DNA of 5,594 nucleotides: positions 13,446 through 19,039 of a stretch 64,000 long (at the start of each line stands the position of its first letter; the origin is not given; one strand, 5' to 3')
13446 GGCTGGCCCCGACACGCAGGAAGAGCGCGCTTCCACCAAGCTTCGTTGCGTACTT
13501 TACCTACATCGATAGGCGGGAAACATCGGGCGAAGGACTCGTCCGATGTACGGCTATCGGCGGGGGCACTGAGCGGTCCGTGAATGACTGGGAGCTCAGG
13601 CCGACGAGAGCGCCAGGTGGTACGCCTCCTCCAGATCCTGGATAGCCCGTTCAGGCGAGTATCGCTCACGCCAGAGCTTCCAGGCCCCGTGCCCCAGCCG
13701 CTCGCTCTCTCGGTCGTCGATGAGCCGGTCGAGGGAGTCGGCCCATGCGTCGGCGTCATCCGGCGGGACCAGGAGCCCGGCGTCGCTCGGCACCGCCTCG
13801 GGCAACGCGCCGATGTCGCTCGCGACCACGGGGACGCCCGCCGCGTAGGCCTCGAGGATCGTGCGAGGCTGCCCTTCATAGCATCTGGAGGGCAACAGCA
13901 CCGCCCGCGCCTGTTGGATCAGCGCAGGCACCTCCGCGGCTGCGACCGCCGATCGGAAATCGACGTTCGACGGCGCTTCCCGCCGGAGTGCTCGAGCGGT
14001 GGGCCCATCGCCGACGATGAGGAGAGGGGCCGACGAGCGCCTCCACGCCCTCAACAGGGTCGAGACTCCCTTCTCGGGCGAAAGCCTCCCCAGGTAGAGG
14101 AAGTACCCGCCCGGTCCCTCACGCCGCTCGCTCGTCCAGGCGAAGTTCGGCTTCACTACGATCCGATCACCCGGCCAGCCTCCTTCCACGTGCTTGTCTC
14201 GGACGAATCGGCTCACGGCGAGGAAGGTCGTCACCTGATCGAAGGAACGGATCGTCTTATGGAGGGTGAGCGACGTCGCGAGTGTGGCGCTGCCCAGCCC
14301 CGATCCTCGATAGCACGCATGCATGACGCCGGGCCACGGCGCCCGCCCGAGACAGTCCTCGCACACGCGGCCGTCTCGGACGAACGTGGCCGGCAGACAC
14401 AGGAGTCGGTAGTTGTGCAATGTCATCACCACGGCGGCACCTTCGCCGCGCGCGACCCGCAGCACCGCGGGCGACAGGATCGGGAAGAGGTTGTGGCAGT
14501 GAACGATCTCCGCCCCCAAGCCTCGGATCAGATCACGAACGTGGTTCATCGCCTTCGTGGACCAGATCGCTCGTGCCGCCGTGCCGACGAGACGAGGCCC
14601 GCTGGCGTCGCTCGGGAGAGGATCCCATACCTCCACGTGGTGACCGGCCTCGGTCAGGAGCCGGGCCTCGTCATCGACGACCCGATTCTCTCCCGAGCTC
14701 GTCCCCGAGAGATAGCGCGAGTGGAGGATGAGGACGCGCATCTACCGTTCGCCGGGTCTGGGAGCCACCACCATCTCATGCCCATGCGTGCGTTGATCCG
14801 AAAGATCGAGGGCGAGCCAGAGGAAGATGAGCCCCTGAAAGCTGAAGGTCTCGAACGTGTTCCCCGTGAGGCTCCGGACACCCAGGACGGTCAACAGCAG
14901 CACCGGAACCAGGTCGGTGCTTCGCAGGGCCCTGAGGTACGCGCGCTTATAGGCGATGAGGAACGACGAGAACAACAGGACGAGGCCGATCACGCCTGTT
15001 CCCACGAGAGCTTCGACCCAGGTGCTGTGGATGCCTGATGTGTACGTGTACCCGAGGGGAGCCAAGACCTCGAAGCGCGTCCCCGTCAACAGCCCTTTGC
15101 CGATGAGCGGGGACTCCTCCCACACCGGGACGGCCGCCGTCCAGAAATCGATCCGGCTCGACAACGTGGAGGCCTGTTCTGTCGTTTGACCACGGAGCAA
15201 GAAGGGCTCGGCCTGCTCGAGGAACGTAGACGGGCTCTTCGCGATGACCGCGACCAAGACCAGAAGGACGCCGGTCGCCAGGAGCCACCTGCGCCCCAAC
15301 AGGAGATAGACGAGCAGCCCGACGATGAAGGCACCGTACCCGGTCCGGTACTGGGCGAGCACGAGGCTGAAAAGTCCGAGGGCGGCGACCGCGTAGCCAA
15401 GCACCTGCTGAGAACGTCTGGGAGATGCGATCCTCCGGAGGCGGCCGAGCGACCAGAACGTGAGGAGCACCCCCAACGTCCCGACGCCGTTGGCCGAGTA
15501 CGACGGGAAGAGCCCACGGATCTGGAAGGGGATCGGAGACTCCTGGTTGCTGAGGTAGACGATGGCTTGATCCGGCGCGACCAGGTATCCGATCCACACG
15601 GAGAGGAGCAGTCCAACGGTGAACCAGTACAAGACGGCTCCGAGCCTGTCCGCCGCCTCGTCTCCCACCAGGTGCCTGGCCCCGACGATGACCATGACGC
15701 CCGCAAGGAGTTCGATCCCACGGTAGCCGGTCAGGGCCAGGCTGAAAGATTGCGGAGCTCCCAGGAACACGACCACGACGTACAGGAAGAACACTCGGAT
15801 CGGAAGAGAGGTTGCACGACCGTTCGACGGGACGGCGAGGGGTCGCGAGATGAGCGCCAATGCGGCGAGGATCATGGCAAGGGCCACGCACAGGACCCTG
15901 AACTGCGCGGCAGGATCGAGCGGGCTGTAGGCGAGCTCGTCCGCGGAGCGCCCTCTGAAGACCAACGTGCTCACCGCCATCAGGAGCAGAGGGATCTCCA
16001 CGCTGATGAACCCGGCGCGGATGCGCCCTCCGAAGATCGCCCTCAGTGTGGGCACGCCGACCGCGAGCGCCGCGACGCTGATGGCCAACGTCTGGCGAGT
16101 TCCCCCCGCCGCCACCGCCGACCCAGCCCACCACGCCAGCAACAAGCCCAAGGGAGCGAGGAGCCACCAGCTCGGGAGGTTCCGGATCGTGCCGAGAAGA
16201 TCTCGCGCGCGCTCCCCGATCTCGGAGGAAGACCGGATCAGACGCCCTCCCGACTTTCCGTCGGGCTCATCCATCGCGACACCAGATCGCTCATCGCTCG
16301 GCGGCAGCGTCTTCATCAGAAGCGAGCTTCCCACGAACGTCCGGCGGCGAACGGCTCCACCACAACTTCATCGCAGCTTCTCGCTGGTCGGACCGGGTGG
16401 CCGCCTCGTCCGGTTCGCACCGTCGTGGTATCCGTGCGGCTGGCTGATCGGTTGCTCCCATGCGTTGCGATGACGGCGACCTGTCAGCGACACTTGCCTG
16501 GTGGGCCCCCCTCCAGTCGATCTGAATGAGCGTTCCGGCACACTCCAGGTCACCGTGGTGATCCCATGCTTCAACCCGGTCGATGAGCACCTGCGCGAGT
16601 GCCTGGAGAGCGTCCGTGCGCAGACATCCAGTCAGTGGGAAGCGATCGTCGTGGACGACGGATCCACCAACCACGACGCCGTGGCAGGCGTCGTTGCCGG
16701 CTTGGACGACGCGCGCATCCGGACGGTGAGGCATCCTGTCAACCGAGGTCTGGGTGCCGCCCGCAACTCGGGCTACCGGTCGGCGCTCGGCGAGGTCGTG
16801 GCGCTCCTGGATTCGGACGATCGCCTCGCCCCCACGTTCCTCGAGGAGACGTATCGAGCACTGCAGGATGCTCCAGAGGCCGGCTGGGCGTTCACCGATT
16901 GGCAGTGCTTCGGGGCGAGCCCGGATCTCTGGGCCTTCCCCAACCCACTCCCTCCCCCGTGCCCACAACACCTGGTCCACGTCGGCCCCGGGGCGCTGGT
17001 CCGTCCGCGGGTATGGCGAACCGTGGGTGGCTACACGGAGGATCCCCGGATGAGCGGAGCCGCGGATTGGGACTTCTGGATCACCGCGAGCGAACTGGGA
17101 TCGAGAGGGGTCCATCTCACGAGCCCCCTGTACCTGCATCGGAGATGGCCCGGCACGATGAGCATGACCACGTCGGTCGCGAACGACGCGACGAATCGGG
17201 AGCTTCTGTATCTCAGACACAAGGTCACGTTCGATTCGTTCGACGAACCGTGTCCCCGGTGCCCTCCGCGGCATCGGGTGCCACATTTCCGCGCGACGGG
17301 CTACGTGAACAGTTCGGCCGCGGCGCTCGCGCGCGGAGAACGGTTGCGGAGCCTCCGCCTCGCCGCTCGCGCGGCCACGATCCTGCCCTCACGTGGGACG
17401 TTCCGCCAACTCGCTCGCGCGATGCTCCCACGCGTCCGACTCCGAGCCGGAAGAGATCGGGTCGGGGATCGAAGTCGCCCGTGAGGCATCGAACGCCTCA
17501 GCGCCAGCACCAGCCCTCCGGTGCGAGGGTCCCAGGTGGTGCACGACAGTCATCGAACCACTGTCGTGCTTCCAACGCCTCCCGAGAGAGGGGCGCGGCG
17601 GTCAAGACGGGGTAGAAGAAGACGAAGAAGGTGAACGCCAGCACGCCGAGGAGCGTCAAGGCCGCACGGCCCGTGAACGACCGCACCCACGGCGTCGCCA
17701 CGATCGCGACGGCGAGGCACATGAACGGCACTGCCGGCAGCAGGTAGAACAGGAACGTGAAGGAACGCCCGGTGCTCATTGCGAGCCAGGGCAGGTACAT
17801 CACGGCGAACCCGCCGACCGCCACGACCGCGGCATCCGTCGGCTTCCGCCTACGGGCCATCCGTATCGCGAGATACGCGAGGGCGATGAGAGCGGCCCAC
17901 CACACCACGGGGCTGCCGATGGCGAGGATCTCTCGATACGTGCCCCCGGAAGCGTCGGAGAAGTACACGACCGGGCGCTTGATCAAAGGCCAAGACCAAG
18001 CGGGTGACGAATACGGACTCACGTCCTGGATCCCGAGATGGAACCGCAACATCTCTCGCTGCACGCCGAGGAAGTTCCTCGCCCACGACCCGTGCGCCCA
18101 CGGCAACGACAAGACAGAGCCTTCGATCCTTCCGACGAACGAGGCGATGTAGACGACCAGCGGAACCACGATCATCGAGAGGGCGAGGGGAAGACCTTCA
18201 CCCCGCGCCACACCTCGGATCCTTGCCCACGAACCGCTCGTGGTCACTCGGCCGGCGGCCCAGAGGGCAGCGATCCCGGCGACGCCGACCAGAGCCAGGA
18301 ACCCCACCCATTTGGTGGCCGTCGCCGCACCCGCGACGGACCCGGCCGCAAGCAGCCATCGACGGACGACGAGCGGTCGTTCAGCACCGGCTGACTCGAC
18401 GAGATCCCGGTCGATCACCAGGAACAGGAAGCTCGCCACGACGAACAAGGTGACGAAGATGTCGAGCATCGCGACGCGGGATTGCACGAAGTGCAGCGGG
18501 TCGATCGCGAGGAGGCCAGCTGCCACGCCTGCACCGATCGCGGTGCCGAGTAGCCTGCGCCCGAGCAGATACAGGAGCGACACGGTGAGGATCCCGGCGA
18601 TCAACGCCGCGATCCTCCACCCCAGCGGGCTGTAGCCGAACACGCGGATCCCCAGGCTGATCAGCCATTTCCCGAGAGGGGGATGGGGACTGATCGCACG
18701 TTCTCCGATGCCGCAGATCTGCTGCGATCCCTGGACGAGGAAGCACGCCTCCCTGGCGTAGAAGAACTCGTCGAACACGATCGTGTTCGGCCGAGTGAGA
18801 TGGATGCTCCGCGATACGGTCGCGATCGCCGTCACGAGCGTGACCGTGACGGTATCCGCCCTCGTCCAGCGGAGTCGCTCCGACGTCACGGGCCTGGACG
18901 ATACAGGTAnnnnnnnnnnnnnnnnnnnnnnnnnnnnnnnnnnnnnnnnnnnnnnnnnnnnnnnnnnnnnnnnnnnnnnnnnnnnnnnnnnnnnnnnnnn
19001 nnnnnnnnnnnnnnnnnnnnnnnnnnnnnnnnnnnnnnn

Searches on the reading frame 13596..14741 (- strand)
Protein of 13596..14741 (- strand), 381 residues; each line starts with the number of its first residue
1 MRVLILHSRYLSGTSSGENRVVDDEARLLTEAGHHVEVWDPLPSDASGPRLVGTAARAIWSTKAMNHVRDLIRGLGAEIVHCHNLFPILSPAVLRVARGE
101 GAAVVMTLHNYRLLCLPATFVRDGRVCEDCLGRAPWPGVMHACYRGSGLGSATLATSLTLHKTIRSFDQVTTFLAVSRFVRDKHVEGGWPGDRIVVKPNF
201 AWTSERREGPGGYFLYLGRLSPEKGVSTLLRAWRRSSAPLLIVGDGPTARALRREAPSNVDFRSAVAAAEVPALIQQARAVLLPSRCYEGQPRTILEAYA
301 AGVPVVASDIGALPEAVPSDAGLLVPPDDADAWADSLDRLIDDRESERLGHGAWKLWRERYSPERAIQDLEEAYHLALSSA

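Call 7: search_protein_families(library=pfam, proteins=[window:13596-14741:-], max_evalue=0.01)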
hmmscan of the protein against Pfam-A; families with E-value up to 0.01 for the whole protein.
window:13596-14741:- (381 aa): 6 families
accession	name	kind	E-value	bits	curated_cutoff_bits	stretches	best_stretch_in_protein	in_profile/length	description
PF13692.12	Glyco_trans_1_4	-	2e-30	106.4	27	1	213-343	3-142/142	Glycosyl transferases group 1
PF00534.26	Glycos_transf_1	-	6.6e-28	97.8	26.4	1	212-347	16-162/172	Glycosyl transferases group 1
PF13439.12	Glyco_transf_4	-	1.6e-11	44.9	28.5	1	17-200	3-165/170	Glycosyltransferase Family 4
PF13579.12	Glyco_trans_4_4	-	2e-08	35.2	29.7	1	17-199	2-157/158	Glycosyl transferase 4-like domain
PF13524.12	Glyco_trans_1_2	-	1.1e-07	32.4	25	1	229-371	5-143/144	Glycosyl transferase-like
PF20706.3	GT4-conflict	-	0.00011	21.7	26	1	267-369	271-384/385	Family 4 Glycosyltransferase in conflict systems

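Call 8: search_protein_families(library=ncbifam, proteins=[window:13596-14741:-], max_evalue=0.01)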
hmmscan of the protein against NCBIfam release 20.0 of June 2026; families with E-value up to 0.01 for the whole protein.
window:13596-14741:- (381 aa): 26 families (the best 25 are shown)
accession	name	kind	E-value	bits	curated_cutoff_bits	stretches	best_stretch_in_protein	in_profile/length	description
TIGR03088.1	stp2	hypoth_equivalog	4.4e-18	65.5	409.05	1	236-375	228-371/374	TIGR03088 family PEP-CTERM/XrtA system glycosyltransferase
NF053787.1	GlcN_PG_synth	equivalog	2.3e-17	62.9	480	1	215-375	201-357/361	N-acetylglucosaminyl phosphatidylglycerol synthase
NF047684.1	TeichurnBiosyTuaC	equivalog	1e-16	60.9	550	1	215-375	223-387/391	teichuronic acid biosynthesis protein TuaC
TIGR03999.1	thiol_BshA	equivalog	2.4e-13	49.8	273.7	1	234-376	226-372/375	N-acetyl-alpha-D-glucosaminyl L-malate synthase BshA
TIGR03449.1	mycothiol_MshA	equivalog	5.6e-13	48.6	462.5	1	259-378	285-404/406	D-inositol-3-phosphate glycosyltransferase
NF041010.1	glycosy_Agl16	equivalog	1e-12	47.7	575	1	168-355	132-330/352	glycosylation protein Agl16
TIGR04047.1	MSMEG_0565_glyc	hypoth_equivalog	1.9e-12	47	259.85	1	258-366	257-363/373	MSMEG_0565 family glycosyltransferase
NF041876.1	EPS_EpsE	equivalog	4.4e-12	45.9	400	1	218-350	221-369/389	exopolysaccharide biosynthesis GT4 family glycosyltransferase EpsE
TIGR02149.1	glgA_Coryne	subfamily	8e-11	41.7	302.4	1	213-365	206-378/391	glycogen synthase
NF038298.1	EPS_HpsO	equivalog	9e-09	34.6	575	1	216-362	206-372/388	hormogonium polysaccharide biosynthesis glycosyltransferase HpsO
NF038229.1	Glyco4_Geo_Pelo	equivalog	3.7e-08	32.8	400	1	264-376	224-335/338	GPMC system family 4 glycosyltransferase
TIGR04063.1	stp3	hypoth_equivalog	1.4e-07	30.7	442.05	1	234-376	241-394/397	TIGR04063 family PEP-CTERM/XrtA system glycosyltransferase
NF012028.0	PRK15484.1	subfamily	6.6e-07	28.7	618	1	214-374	196-375/380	lipopolysaccharide N-acetylglucosaminyltransferase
TIGR03087.1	stp1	hypoth_equivalog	1.2e-06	27.9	316.65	1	234-373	256-393/397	TIGR03087 family PEP-CTERM/XrtA system glycosyltransferase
NF007640.0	PRK10307.1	subfamily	1.5e-06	27.4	276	1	215-373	233-403/411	WcaI family glycosyltransferase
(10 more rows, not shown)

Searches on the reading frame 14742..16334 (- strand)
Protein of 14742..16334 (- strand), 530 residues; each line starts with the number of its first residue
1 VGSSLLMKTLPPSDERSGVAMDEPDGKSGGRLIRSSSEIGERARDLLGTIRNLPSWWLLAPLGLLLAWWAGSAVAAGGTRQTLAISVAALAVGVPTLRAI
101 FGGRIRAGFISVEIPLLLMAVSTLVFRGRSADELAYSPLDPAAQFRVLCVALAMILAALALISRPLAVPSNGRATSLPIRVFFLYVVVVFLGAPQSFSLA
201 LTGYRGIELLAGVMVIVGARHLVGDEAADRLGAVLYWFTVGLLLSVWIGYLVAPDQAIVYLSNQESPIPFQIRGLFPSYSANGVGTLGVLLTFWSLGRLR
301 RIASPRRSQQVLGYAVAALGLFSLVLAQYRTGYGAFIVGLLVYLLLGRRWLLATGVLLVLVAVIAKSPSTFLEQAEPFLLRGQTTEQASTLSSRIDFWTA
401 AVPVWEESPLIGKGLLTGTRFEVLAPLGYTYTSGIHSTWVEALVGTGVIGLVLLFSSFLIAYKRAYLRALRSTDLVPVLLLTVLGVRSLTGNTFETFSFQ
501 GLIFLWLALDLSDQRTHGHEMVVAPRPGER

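Call 7: search_protein_families(library=pfam, proteins=[window:14742-16334:-], max_evalue=0.01)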
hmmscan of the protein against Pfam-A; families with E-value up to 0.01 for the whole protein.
window:14742-16334:- (530 aa): 1 family
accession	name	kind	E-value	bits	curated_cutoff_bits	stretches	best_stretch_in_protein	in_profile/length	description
PF04932.20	Wzy_C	-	2.5e-16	60.3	31.7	1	316-455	2-149/149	O-Antigen ligase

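Call 8: search_protein_families(library=ncbifam, proteins=[window:14742-16334:-], max_evalue=0.01)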
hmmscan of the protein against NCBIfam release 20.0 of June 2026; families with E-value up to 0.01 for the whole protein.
window:14742-16334:- (530 aa): 1 family
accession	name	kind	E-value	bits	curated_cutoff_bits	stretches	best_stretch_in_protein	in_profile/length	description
NF058641.1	TfpM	equivalog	0.0083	15.2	600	1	388-463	241-309/421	O-linking oligosaccharyltransferase TfpM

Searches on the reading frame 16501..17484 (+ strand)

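Call 7: search_protein_families(library=pfam, proteins=[window:16501-17484:+], max_evalue=0.01)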
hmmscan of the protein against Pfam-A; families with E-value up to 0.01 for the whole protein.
window:16501-17484:+ (327 aa): 4 families
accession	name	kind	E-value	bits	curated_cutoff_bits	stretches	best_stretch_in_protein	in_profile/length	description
PF00535.33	Glycos_transf_2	-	4.2e-26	92.3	23.3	1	18-126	1-108/168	Glycosyl transferase family 2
PF13641.12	Glyco_tranf_2_3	-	3.2e-10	40.9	27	1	17-139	3-121/230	Glycosyltransferase like family 2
PF10111.15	Glyco_tranf_2_2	-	2.5e-09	37.5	27.3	1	18-119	1-104/276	Glycosyltransferase like family 2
PF13632.12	Glyco_trans_2_3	-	0.00012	22.4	27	0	100-128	2-29/198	Glycosyl transferase family group 2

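Call 8: search_protein_families(library=ncbifam, proteins=[window:16501-17484:+], max_evalue=0.01)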
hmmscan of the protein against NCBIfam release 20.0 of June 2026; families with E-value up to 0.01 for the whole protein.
window:16501-17484:+ (327 aa): 21 families
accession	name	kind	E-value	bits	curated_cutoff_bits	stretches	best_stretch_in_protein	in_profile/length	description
TIGR03965.1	mycofact_glyco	equivalog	1.6e-19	70.1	280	1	14-122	73-180/467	mycofactocin biosynthesis glycosyltransferase MftF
NF047683.1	TeichurnBiosyTuaG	equivalog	1.4e-17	64.2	400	1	16-135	7-124/252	teichuronic acid biosynthesis protein TuaG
NF007482.0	PRK10073.1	equivalog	3.2e-16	59.3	423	1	13-115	4-104/334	glycosyltransferase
NF041875.1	EPS_EpsD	equivalog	2.2e-15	56.9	370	1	17-124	1-107/325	exopolysaccharide biosynthesis glycosyltransferase EpsD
NF053739.1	GlytfEpsEBac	equivalog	3.2e-15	55.8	450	1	17-214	3-203/265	glycosyltransferase EpsE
TIGR04242.1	nodulat_NodC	equivalog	1.4e-13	50.5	550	1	14-123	47-158/395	chitooligosaccharide synthase NodC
TIGR04017.1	WcaA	equivalog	3.3e-12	46.6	495.75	1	17-114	7-103/279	colanic acid biosynthesis glycosyltransferase WcaA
NF007453.0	PRK10018.1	equivalog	6.4e-12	45.7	382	1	17-115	8-105/280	colanic acid biosynthesis glycosyltransferase WcaA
NF041394.1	GtaseAglG_Halo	equivalog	1.7e-11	43.9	440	1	16-120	2-106/304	glucosyl-dolichyl phosphate glucuronosyltransferase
TIGR03937.1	PgaC_IcaA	equivalog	2e-10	40.2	422.3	1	13-127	43-156/407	poly-beta-1,6-N-acetyl-D-glucosamine synthase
NF038299.1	EPS_HpsN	equivalog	2.6e-10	39.8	425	1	16-128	2-113/317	hormogonium polysaccharide biosynthesis glycosyltransferase HpsN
NF038302.1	EPS_HpsE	equivalog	3e-10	39.6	300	1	16-128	2-118/307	hormogonium polysaccharide biosynthesis glycosyltransferase HpsE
TIGR04283.1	glyco_like_mftF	equivalog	1.5e-08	34.5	182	1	18-131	2-107/221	TIGR04283 family arsenosugar biosynthesis glycosyltransferase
NF050050.1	ProtGlycPglI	equivalog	6e-07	29.1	500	1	17-116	4-103/306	GalNAc(5)-diNAcBac-PP-undecaprenol beta-1,3-glucosyltransferase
NF047588.1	GlcsyltransPgfSStrep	equivalog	3.4e-06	26.5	500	1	16-122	2-111/308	glycosyltransferase PgfS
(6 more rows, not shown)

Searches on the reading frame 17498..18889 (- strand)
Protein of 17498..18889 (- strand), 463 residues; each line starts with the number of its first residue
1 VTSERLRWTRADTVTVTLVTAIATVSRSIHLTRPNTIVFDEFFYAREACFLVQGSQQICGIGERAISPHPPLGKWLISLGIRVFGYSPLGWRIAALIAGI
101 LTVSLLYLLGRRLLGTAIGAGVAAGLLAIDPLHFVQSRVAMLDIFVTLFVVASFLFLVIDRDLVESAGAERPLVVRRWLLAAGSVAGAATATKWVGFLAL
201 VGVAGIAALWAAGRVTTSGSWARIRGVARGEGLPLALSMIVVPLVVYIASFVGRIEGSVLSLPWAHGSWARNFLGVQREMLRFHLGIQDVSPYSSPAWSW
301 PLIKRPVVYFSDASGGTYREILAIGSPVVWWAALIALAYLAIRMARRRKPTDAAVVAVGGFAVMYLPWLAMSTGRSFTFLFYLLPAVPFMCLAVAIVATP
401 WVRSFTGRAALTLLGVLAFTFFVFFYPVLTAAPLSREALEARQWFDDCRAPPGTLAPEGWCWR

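Call 7: search_protein_families(library=pfam, proteins=[window:17498-18889:-], max_evalue=0.01)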
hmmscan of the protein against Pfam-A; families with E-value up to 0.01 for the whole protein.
window:17498-18889:- (463 aa): 3 families
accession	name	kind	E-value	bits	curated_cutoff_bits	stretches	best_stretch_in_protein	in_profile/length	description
PF16192.10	PMT_4TMC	-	1.3e-22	80.7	32.4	1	271-446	3-200/202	C-terminal four TMM region of protein-O-mannosyltransferase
PF02366.24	PMT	-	2.8e-19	70.1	22.7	1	18-251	2-237/245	Dolichyl-phosphate-mannose-protein mannosyltransferase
PF13231.12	PMT_2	-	8.4e-14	52.5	26.1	1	69-222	2-143/160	Dolichyl-phosphate-mannose-protein mannosyltransferase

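Call 8: search_protein_families(library=ncbifam, proteins=[window:17498-18889:-], max_evalue=0.01)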
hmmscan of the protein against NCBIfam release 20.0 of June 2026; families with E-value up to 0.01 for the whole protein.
window:17498-18889:- (463 aa): 2 families
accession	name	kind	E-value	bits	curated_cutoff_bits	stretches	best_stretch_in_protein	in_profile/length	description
NF058602.1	PrMnsylTfPmt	equivalog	5.4e-40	137.7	800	1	4-399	26-463/530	protein O-mannosyltransferase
NF009784.2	PRK13279.1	equivalog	4.8e-07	28.7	567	1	70-201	62-185/539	lipid IV(A) 4-amino-4-deoxy-L-arabinosyltransferase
